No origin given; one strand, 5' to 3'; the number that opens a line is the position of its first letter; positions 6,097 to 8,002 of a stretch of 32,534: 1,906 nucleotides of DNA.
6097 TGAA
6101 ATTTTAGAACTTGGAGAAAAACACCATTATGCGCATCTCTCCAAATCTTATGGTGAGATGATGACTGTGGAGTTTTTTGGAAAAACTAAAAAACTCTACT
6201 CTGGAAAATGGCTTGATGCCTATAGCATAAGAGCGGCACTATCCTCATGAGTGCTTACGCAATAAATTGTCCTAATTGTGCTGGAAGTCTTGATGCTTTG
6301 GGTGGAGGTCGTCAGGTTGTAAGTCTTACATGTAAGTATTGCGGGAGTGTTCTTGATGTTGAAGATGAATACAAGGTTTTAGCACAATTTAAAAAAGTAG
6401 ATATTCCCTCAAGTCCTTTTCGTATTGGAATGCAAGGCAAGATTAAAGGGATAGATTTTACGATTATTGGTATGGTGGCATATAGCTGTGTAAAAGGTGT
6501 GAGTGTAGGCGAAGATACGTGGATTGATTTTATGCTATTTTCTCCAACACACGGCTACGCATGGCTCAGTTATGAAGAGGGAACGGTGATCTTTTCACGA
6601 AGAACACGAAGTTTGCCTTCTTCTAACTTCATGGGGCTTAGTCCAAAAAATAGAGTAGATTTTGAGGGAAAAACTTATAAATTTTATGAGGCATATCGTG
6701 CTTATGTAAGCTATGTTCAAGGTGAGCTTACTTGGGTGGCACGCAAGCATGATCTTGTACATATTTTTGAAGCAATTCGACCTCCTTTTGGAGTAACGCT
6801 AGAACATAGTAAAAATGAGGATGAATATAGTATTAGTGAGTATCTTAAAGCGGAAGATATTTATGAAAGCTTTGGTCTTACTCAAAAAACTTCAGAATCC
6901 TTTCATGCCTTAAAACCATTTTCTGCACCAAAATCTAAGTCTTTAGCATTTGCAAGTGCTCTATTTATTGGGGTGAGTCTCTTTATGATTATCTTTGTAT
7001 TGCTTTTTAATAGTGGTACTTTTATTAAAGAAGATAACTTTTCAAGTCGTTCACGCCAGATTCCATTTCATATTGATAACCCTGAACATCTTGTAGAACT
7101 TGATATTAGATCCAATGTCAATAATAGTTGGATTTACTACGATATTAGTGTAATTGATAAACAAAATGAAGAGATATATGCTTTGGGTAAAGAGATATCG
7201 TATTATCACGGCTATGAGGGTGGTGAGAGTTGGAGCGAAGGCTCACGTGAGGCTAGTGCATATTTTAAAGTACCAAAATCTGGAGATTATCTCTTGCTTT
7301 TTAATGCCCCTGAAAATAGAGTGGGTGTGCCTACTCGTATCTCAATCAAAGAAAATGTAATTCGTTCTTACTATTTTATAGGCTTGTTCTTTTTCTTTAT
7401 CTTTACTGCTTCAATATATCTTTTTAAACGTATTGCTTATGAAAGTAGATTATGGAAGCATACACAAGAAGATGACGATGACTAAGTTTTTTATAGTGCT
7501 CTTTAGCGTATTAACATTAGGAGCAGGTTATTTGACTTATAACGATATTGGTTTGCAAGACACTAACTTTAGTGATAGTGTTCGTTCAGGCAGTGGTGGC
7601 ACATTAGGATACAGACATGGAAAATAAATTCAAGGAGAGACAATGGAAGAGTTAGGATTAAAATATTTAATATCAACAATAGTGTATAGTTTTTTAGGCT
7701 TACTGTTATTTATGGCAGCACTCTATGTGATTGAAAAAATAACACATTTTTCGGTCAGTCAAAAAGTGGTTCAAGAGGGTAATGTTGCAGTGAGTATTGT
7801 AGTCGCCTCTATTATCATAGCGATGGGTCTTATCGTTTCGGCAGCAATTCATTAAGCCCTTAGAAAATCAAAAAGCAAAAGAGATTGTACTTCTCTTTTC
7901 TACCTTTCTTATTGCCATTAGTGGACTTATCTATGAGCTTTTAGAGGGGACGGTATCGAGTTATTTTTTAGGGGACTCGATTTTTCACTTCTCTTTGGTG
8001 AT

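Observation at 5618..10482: Six-gene translationally coupled operon linking two zinc-ribbon DUF4178 proteins, a mini-TM protein, DUF350, a membrane SpeE-like enzyme and NspC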

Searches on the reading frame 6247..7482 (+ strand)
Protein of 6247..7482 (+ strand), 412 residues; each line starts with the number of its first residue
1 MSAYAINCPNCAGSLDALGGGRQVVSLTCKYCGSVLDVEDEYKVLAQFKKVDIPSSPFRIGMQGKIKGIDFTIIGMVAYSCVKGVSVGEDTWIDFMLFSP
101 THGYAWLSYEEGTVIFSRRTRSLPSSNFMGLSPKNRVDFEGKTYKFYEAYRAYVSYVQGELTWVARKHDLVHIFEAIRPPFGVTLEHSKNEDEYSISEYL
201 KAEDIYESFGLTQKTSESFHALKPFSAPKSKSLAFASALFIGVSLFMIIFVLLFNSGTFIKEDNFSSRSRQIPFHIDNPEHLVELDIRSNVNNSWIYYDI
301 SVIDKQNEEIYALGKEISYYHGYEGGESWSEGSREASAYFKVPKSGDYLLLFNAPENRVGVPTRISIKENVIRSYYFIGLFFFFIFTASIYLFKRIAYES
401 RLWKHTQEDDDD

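Call 6: search_protein_families(library=pfam, proteins=[window:6247-7482:+], max_evalue=0.01)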
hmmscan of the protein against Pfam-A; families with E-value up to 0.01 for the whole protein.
window:6247-7482:+ (412 aa): 1 family
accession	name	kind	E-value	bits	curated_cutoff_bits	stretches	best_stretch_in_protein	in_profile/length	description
PF13785.11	DUF4178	-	8.5e-15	55.5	25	1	60-201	2-135/136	Domain of unknown function (DUF4178)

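Call 8: search_protein_families(library=ncbifam, proteins=[window:6247-7482:+], max_evalue=0.001)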
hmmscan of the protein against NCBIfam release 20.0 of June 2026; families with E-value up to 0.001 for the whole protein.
window:6247-7482:+ (412 aa): 0 families

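Call 86: search_protein_families(library=padloc, proteins=[window:6247-7482:+], max_evalue=0.01)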
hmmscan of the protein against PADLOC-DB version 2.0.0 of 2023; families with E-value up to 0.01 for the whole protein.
window:6247-7482:+ (412 aa): 0 families

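Call 90: find_homologous_proteins(query=window:6247-7482:+, max_evalue=0.00001)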
Query window:6247-7482:+ (412 aa): 274 proteins with E <= 0.00001 among 2167 candidates; the best 120 are listed.
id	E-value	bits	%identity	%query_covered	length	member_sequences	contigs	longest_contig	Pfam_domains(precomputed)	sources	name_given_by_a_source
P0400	4.5e-279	943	100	100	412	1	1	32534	PF13785.12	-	-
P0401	4.2e-215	732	75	100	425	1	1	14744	PF13785.12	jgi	-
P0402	4.1e-210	716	74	100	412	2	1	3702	PF13785.12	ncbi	-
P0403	6.6e-210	715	72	100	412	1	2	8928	PF13785.12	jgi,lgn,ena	-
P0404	9.1e-204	695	70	100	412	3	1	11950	PF13785.12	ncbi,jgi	-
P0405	1.2e-190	652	67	100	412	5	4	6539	PF13785.12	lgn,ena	-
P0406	7.8e-190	649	67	100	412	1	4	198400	PF13785.12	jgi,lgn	jgi:hypothetical protein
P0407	3.9e-188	644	67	100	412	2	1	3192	PF13785.12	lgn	-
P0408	5.3e-183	627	64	100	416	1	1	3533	PF13785.12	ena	-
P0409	2.9e-180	618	63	100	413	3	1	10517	PF13785.12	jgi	jgi:hypothetical protein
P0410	6.5e-179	613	63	100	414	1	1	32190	PF13785.12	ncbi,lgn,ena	-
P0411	5.4e-178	610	63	100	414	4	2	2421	PF13785.12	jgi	jgi:hypothetical protein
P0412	2.7e-176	604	63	100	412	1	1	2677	PF13785.12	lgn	-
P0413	4.0e-174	597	63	100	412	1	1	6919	PF13785.12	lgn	-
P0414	1.5e-173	595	61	100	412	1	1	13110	PF13785.12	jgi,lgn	-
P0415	1.3e-169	583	60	100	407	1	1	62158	PF13785.12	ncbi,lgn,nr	ncbi:MAG: DUF4178 domain-containing protein [Campylobacterota bacterium]|nr:DUF4178 domain-containin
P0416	1.5e-166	572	59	100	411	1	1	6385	PF13785.12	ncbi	-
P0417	7.8e-166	570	60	100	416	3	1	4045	PF13785.12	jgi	-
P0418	8.3e-161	553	57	100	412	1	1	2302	PF13785.12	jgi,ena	-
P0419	7.9e-157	540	55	100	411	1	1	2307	PF13785.12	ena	-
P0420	9.1e-155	534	56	100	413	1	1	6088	PF13785.12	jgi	-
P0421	5.4e-153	528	56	100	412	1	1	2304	PF13785.12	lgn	-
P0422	5.4e-148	511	52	100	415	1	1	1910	PF13785.12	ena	-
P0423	5.8e-145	501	53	100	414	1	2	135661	PF13785.12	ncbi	-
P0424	2.9e-143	496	53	100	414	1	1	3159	PF13785.12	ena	-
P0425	1.4e-126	441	47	100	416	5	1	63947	PF13785.12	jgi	jgi:hypothetical protein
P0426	9.8e-125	435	50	95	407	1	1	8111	PF13785.12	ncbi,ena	-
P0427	7.9e-123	428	60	75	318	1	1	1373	PF13785.12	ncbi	-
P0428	2.5e-121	423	46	99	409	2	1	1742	PF13785.12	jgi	-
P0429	2.6e-119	417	45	100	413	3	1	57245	PF13785.12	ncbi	-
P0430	3.6e-112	393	44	100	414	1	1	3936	PF13785.12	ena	-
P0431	2.4e-98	348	41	99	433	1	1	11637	PF13785.12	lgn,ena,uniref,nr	uniref:DUF4178 domain-containing protein n=1 Tax=uncultured Thiotrichaceae bacterium TaxID=298394 Re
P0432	3.8e-98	347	41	99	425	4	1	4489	PF13785.12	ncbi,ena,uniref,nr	ncbi:MAG: Unknown protein [uncultured Thiotrichaceae bacterium]|uniref:DUF4178 domain-containing pro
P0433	9.3e-97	343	40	99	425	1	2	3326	PF13785.12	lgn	-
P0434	2.4e-95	338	40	99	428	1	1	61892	PF13785.12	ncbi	-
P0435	2.1e-94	335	39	99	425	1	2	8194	PF13785.12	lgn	-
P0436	4.9e-94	334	39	97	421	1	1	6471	PF13785.12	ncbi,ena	-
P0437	7.2e-94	333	41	97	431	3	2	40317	PF13785.12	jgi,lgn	-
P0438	5.1e-93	330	55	62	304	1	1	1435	PF13785.12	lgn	-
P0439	1.9e-92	328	40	98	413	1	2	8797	PF13785.12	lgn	-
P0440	3.2e-92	328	42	99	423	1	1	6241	PF13785.12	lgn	-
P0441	2.0e-91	325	39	99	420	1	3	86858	PF13785.12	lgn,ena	-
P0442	3.0e-91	324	38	99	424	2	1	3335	PF13785.12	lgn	-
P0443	3.7e-91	324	38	99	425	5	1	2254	PF13785.12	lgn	-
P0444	6.6e-91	323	39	98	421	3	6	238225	PF13785.12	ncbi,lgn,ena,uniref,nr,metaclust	ncbi:DUF4178 domain-containing protein [Thiolinea disciformis]|uniref:DUF4178 domain-containing prot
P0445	1.0e-90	323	39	99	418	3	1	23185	PF13785.12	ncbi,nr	ncbi:DUF4178 domain-containing protein [Candidatus Venteria ishoeyi]|nr:DUF4178 domain-containing pr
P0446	1.6e-90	322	39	99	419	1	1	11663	PF13785.12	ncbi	-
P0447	3.1e-90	321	39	98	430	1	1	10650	PF13785.12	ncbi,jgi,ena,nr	ncbi:MAG: DUF4178 domain-containing protein [Alphaproteobacteria bacterium]|nr:DUF4178 domain-contai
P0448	3.3e-90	321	40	100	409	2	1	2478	PF13785.12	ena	-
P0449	3.4e-90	321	38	98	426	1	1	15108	PF13785.12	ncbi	-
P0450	3.5e-90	321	40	99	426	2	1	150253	PF13785.12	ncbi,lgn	ncbi:MAG: DUF4178 domain-containing protein [Pseudomonadota bacterium]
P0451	1.3e-89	319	39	97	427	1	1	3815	PF13785.12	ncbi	-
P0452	1.5e-89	319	40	98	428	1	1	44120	PF13785.12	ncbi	ncbi:MAG: DUF4178 domain-containing protein [Pseudomonadota bacterium]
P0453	2.8e-89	318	39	98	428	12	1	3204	PF13785.12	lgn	-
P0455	5.7e-89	317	39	99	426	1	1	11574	PF13785.12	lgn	-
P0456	6.7e-89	317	39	99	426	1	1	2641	PF13785.12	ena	-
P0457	7.3e-89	317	38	99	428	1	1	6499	PF13785.12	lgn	-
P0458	1.4e-88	316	40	97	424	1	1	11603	PF13785.12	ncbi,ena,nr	ncbi:MAG: DUF4178 domain-containing protein [Gammaproteobacteria bacterium]|nr:DUF4178 domain-contai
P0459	1.4e-88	316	39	99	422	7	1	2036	PF13785.12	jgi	jgi:hypothetical protein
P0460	1.8e-88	315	39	98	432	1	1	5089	PF13785.12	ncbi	ncbi:MAG: DUF4178 domain-containing protein [Geminicoccaceae bacterium]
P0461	1.9e-88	315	39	99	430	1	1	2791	PF13785.12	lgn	-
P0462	2.0e-88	315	39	98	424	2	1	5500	PF13785.12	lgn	-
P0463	2.3e-88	315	39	99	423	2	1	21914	PF13785.12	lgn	-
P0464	3.5e-88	314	38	98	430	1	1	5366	PF13785.12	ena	-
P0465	4.0e-88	314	38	99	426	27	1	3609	PF13785.12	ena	-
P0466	4.6e-88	314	38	99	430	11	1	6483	PF13785.12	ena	-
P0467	7.4e-88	313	38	97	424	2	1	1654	PF13785.12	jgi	-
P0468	1.2e-87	312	37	99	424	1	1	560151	PF13785.12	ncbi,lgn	ncbi:MAG: DUF4178 domain-containing protein [Thiolinea sp.]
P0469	1.3e-87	312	38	99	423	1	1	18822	PF13785.12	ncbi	-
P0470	1.8e-87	312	39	99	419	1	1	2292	PF13785.12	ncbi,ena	-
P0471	2.7e-87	311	39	96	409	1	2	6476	PF13785.12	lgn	-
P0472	5.4e-87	310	39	99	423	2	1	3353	PF13785.12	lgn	-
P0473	6.7e-87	310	39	99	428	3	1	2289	PF13785.12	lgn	-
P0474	8.7e-87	310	38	99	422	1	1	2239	PF13785.12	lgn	-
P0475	1.0e-86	309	38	99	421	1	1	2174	PF13785.12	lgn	-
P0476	1.1e-86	309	37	97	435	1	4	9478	PF13785.12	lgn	-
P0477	1.7e-86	309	38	98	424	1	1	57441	PF13785.12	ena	-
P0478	2.2e-86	308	39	99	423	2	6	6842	PF13785.12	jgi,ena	-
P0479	2.5e-86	308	38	99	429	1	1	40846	PF13785.12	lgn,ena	-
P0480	3.6e-86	308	35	99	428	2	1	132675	PF13785.12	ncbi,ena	-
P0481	6.9e-86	307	38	99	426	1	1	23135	PF13785.12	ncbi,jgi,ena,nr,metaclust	ncbi:MAG: hypothetical protein AMJ53_01920 [Gammaproteobacteria bacterium SG8_11]|nr:MAG: hypothetic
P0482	7.8e-86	307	40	98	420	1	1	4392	PF13785.12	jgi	jgi:hypothetical protein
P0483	1.1e-85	306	39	100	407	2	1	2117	PF13785.12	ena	-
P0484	1.2e-85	306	39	99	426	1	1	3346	PF13785.12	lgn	-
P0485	1.3e-85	306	38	99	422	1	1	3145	PF13785.12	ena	-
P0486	2.3e-85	305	37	99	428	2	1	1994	PF13785.12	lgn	-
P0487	2.4e-85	305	40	97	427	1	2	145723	PF13785.12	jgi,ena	jgi:hypothetical protein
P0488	2.9e-85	305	37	97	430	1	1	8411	PF13785.12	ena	-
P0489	3.6e-85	304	39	99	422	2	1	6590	PF13785.12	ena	-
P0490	4.7e-85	304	39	99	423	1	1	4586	PF13785.12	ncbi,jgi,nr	ncbi:MAG: hypothetical protein DRQ37_04355 [Gammaproteobacteria bacterium]|nr:MAG: hypothetical prot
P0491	6.1e-85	304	37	100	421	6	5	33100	PF13785.12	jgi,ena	jgi:hypothetical protein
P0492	7.4e-85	303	38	100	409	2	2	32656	PF13785.12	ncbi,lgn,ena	-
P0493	8.7e-85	303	37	99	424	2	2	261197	PF13785.12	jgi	-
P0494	1.2e-84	303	39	99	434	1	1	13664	PF13785.12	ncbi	ncbi:MAG: DUF4178 domain-containing protein [Geminicoccaceae bacterium]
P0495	1.8e-84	302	35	99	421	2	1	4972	PF13785.12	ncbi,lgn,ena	-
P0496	2.2e-84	302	41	99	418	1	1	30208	PF13785.12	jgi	-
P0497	2.9e-84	301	38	98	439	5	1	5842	PF13785.12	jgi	jgi:hypothetical protein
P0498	3.0e-84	301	38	99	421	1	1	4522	PF13785.12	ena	-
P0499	3.2e-84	301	39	99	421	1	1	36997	PF13785.12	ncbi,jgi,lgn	ncbi:MAG: hypothetical protein ACI9BW_000682 [Gammaproteobacteria bacterium]|jgi:hypothetical protei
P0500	4.1e-84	301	37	99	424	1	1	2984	PF13785.12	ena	-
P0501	4.5e-84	301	38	97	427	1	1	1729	PF13785.12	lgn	-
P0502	5.6e-84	300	38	99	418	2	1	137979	PF13785.12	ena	-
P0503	5.7e-84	300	35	99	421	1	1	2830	PF13785.12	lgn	-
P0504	6.2e-84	300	36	99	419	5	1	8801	PF13785.12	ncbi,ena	-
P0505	7.6e-84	300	38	99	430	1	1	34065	PF13785.12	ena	-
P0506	9.3e-84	300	37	99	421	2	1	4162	PF13785.12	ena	-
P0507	4.8e-83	297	38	99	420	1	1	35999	PF13785.12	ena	-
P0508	7.4e-83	297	38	99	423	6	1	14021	PF13785.12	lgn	-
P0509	1.3e-82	296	38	97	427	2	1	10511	PF13785.12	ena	-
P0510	1.4e-82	296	37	99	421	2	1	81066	PF13785.12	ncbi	ncbi:MAG: DUF4178 domain-containing protein [Gammaproteobacteria bacterium]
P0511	2.9e-82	295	39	99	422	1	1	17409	PF13785.12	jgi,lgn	jgi:hypothetical protein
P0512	9.9e-82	293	37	99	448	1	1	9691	PF13785.12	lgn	-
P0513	1.5e-81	292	38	93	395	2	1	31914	PF13785.12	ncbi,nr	ncbi:MAG: DUF4178 domain-containing protein [Gammaproteobacteria bacterium]|nr:DUF4178 domain-contai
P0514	1.6e-81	292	39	99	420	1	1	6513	PF13785.12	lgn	-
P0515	1.6e-81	292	42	80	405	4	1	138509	PF13785.12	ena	-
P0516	2.0e-81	292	38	99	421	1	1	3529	PF13785.12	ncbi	-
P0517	2.1e-81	292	36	99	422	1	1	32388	PF13785.12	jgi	jgi:hypothetical protein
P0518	3.0e-81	291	36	99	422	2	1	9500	PF13785.12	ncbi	-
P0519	7.7e-81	290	37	97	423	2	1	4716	PF13785.12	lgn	-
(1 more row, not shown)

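Call 92: find_encoding_contigs(protein=P0444, flank=10000, max_places=1)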
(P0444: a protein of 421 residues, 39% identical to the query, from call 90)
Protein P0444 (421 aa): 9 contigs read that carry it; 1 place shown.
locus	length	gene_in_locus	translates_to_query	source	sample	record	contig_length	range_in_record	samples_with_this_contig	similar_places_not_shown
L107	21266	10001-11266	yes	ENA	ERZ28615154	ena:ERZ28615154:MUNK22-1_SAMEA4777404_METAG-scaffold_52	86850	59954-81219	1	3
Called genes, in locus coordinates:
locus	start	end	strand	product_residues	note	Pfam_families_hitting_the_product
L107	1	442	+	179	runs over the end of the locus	PF00281:Ribosomal_L5, PF00673:Ribosomal_L5_C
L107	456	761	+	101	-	PF00253:Ribosomal_S14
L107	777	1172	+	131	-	PF00410:Ribosomal_S8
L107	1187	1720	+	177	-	PF00347:Ribosomal_L6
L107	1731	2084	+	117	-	PF00861:Ribosomal_L18p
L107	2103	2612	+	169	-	PF00333:Ribosomal_S5, PF03719:Ribosomal_S5_C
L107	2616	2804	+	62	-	PF00327:Ribosomal_L30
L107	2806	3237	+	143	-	PF00828:Ribosomal_L27A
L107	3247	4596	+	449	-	PF00344:SecY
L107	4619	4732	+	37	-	PF00444:Ribosomal_L36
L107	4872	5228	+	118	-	PF00416:Ribosomal_S13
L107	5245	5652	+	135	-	PF00411:Ribosomal_S11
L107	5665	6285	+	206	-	PF00163:Ribosomal_S4, PF01479:S4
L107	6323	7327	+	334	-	PF01193:RNA_pol_L, PF01000:RNA_pol_A_bac, PF03118:RNA_pol_A_CTD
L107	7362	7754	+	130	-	PF01196:Ribosomal_L17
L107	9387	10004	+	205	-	PF13785:DUF4178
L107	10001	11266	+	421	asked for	PF13785:DUF4178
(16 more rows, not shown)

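Call 98: predict_structure(alignment_id=A4)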
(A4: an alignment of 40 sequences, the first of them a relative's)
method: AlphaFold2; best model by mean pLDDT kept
length: 412 residues; sequences in the alignment: 40
mean_pLDDT: 91.6   pTM: 0.77
mean pLDDT of the five models: 91.6, 91.4, 91.2, 90.9, 90.4
residues with pLDDT >= 90: 313; 70-90: 89; 50-70: 5; < 50: 5
segments of 3 or more residues with pLDDT < 50: 409-412
pLDDT, mean of each block of 10 residues (from residue 1): 72 81 87 87 83 88 96 95 85 95 95 95 91 94 96 92 90 96 93 94 96 92 95 97 97 90 95 95 95 94 95 94 93 95 96 90 96 93 98 96 73 37
secondary structure, 60 per line:
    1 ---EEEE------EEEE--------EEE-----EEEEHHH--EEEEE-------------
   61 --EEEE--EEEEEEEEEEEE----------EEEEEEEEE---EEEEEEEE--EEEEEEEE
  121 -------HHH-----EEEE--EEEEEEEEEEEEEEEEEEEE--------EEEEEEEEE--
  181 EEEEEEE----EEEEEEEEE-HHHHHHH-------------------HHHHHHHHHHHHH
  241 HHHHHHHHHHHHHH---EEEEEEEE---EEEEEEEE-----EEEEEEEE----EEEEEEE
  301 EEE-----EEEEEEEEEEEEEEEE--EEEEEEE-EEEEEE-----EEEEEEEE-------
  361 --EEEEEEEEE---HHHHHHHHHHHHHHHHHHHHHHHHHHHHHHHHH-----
elements in order: E4-7 E14-17 E26-28 E34-37 E43-47 E63-66 E69-80 E91-99 E103-110 E113-120 E136-139 E142-161 E170-178 E181-187 E192-200 H202-208 H228-254 E258-265 E269-276 E282-289 E294-303 E309-324 E327-333 E335-340 E346-353 E363-371 H375-407

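Call 100: fold_search(model_id=the predicted structure, library=pdb)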
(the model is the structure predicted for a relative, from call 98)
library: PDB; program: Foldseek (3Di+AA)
matches with E <= 10: 1400; with E <= 0.001: 18
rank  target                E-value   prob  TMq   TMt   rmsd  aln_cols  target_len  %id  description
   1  2dck                  1.0e-05  0.97  0.15  0.19  26.1       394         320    9  A tetragonal-lattice structure of alkaliphilic XynJ from Bacillus sp. 41M-1 (released 2007-03-20)
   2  6kjl_A                1.3e-05  0.96  0.15  0.18  24.7       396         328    8  Xylanase J from Bacillus sp. strain 41M-1 (released 2019-09-04)
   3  3nqh                  1.9e-05  0.96  0.17  0.16  32.4       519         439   11  Crystal structure of a glycosyl hydrolase (BT_2959) from BACTEROIDES THETAIOTAOMICRON VPI-5482 at 2.11 A resolution (released 2010-07-28)
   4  6kka_A                2.8e-05  0.90  0.14  0.17  24.6       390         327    8  Xylanase J mutant from Bacillus sp. 41M-1 (released 2019-09-04)
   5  2dcj_A                1.1e-04  0.90  0.16  0.19  24.3       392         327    8  A two-domain structure of alkaliphilic XynJ from Bacillus sp. 41M-1 (released 2007-03-20)
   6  8hhe_B                1.4e-04  0.82  0.16  0.11  27.0       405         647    9  Crystal structure of Cry5B from Bacillus thuringiensis at 4.5 A resolution (released 2022-12-07)
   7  8wqp_A                1.5e-04  1.00  0.18  0.30  30.0       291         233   10  Cryo-EM structure of T. pseudonana PyShell helical tube (released 2024-10-09)
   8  7vrn_I                4.0e-04  0.10  0.07  0.07  36.4       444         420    8  Structure of infectious bursal disease virus Gt strain (released 2022-03-30)
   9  3jqw_C                6.1e-04  1.00  0.18  0.55   7.6       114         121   20  Crystal structure of Clostridium histolyticum colH collagenase collagen-binding domain 3 at 2 Angstrom resolution in p (released 2010-09-29)
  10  7bys_A                6.1e-04  0.66  0.17  0.16  30.6       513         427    8  Crystal structure of exo-beta-1,3-galactanase from Phanerochaete chrysosporium Pc1,3Gal43A apo form (released 2020-11-04)
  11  8hhe_A                7.1e-04  0.80  0.17  0.11  24.3       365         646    9  Crystal structure of Cry5B from Bacillus thuringiensis at 4.5 A resolution (released 2022-12-07)
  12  7byx_A                7.1e-04  0.54  0.15  0.15  30.5       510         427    8  Crystal structure of exo-beta-1,3-galactanase from Phanerochaete chrysosporium Pc1,3Gal43A E208A with beta-1,3-galacto (released 2020-11-04)
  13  4qaw_C                7.5e-04  0.92  0.16  0.13  26.1       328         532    7  Structure of modular Xyn30D from Paenibacillus barcinonensis (released 2014-10-08)
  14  4qaw_H                8.4e-04  0.90  0.16  0.13  26.8       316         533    9  Structure of modular Xyn30D from Paenibacillus barcinonensis (released 2014-10-08)
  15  4moa                  8.8e-04  0.66  0.17  0.12  28.1       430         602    8  Crystal structure of CRY4BA-R203Q TOXIN (released 2014-12-10)
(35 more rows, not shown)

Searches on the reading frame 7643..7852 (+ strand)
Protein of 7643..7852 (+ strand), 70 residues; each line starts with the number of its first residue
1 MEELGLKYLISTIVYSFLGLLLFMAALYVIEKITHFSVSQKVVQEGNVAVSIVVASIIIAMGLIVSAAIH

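Call 6: search_protein_families(library=pfam, proteins=[window:7643-7852:+], max_evalue=0.01)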
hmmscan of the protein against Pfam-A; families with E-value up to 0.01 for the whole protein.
window:7643-7852:+ (70 aa): 1 family
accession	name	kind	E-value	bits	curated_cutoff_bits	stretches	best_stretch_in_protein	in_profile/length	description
PF03994.20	DUF350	-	9.9e-12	45.5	26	1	8-69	5-65/133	Domain of Unknown Function (DUF350)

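Call 8: search_protein_families(library=ncbifam, proteins=[window:7643-7852:+], max_evalue=0.001)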
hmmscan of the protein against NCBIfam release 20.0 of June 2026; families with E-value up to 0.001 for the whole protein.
window:7643-7852:+ (70 aa): 0 families

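Call 86: search_protein_families(library=padloc, proteins=[window:7643-7852:+], max_evalue=0.01)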
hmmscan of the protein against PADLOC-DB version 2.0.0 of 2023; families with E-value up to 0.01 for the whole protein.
window:7643-7852:+ (70 aa): 0 families
